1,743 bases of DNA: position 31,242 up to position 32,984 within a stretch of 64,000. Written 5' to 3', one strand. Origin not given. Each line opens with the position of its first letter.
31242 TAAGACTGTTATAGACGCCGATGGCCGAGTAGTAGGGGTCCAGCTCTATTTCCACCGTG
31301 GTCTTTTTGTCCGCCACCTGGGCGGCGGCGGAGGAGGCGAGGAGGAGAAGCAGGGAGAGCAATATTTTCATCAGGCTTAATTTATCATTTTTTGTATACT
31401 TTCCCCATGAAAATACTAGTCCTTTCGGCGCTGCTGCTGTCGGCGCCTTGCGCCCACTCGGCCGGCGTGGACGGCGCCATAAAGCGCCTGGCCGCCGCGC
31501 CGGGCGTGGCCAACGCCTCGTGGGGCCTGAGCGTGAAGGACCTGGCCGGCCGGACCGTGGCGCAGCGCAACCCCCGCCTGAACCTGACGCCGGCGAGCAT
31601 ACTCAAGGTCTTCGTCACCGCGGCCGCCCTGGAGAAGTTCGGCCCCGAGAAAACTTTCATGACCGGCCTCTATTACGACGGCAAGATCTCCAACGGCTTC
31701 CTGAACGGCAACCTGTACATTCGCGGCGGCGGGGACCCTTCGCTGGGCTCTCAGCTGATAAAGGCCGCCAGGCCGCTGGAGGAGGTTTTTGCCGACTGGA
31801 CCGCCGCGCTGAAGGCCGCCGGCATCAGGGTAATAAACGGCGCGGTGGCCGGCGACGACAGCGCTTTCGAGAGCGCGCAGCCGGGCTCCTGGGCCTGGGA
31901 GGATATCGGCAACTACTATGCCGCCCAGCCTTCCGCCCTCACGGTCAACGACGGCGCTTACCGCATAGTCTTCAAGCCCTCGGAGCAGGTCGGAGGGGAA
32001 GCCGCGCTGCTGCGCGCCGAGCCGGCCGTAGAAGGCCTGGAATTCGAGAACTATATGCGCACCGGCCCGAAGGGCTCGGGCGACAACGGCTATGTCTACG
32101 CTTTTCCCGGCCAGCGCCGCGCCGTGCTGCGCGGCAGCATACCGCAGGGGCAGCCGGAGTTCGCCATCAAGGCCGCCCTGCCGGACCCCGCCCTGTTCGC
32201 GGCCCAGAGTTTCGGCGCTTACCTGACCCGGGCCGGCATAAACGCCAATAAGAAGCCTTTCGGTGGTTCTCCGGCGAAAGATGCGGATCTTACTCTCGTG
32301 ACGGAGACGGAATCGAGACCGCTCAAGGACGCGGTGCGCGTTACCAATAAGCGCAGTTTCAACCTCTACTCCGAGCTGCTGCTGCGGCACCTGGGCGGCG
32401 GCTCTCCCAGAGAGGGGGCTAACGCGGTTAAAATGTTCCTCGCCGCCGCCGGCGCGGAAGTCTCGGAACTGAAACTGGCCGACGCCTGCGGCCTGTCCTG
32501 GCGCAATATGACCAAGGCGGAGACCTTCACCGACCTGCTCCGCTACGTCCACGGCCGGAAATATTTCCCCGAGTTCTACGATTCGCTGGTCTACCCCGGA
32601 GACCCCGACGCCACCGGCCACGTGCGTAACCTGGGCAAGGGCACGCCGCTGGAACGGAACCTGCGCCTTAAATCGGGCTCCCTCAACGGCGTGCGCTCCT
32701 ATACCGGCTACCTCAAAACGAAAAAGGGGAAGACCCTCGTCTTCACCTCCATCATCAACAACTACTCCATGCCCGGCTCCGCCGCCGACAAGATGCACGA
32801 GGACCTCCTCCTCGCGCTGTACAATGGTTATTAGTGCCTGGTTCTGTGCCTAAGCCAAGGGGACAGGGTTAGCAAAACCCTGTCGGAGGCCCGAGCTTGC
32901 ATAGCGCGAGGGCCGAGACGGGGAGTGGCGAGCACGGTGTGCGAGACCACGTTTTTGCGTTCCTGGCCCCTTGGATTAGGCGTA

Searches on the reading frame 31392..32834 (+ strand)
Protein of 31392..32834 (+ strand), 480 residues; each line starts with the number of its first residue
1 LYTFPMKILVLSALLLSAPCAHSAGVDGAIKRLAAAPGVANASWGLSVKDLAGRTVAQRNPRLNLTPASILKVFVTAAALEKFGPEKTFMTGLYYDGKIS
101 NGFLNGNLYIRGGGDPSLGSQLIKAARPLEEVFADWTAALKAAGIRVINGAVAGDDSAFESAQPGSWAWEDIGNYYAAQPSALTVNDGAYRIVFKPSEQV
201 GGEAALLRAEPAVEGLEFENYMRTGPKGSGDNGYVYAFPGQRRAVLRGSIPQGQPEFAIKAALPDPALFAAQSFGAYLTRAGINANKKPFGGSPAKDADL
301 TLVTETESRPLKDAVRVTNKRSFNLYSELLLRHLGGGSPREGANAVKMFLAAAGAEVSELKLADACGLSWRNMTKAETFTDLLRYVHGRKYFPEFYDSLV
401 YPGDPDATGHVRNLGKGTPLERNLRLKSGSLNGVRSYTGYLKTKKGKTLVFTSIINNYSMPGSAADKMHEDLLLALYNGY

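Call 41: find_related_loci(query=window:31392-32834:+, collection=metagenome_contigs, flank=4000)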
Query window:31392-32834:+ (480 aa) in metagenome_contigs; peptide patterns used: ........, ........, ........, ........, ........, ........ (x = any residue, [..] = any of these).
119 stretches matched a pattern; 65 encode a relative of the query (tblastn E <= 1e-3); 65 distinct loci.
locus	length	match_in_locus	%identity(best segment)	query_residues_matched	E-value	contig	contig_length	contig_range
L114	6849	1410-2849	88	1-480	0e+0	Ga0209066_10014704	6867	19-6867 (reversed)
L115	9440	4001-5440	86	1-480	0e+0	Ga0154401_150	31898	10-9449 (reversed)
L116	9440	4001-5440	86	1-480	0e+0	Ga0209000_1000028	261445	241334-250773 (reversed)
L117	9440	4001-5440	86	1-480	0e+0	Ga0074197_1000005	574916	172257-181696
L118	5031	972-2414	83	1-480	0e+0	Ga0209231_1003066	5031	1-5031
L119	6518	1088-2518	82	5-480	0e+0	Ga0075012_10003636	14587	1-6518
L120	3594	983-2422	79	1-480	0e+0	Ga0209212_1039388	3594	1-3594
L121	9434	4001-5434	78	4-480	0e+0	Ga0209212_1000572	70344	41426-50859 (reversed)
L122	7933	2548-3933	79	19-480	0e+0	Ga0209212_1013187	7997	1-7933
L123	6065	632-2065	72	4-479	0e+0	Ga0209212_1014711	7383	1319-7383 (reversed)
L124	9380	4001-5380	74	22-480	0e+0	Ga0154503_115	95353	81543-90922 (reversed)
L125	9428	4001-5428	71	4-477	0e+0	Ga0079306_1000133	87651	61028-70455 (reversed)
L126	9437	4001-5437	71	2-480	0e+0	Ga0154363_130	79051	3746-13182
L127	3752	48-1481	74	2-480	0e+0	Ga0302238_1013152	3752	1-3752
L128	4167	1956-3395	70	1-480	0e+0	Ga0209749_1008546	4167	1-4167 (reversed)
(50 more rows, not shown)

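Call 62: search_protein_families(library=pfam, proteins=[window:31392-32834:+], max_evalue=0.00001)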
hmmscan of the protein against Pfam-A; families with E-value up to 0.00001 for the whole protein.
window:31392-32834:+ (480 aa): 1 family
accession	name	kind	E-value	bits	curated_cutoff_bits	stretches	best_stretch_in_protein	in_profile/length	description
PF02113.21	Peptidase_S13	-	3.4e-75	253.9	22.8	1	29-460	4-427/444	D-Ala-D-Ala carboxypeptidase 3 (S13) family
